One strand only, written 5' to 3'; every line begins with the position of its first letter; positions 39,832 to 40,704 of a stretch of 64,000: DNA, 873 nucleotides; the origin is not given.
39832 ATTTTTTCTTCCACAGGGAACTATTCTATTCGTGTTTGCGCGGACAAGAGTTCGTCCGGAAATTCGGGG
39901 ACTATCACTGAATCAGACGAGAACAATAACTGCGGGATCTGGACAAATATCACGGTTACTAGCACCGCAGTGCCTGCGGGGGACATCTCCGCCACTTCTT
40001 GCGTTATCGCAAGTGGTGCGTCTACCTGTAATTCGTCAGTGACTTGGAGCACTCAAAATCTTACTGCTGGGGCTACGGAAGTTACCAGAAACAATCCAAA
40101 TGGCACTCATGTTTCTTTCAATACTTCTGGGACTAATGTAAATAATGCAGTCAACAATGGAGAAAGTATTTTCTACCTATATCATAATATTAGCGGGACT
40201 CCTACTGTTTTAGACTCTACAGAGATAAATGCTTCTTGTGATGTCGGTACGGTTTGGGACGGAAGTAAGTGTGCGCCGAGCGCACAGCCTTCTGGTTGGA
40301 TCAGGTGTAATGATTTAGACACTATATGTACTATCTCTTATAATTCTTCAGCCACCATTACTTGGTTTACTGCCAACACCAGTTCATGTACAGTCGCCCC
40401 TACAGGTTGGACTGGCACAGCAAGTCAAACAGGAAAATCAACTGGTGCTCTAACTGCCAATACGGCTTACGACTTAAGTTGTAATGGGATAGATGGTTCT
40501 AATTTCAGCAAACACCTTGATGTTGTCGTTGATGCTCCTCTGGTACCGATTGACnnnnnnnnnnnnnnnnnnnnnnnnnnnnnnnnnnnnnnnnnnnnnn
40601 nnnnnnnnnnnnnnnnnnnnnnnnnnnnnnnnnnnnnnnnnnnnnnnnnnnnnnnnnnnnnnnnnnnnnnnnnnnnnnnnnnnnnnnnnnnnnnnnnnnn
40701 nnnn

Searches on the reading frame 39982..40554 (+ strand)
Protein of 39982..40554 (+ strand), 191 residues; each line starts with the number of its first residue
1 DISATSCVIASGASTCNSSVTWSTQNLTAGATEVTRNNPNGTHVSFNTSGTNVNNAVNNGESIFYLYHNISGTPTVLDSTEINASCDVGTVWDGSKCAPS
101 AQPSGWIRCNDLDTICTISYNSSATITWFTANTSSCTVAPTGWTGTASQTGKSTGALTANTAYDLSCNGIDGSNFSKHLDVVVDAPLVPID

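Call 42: search_protein_families(library=pfam, proteins=[window:39982-40554:+], max_evalue=1)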
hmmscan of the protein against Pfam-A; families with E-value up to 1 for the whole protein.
window:39982-40554:+ (191 aa): 0 families
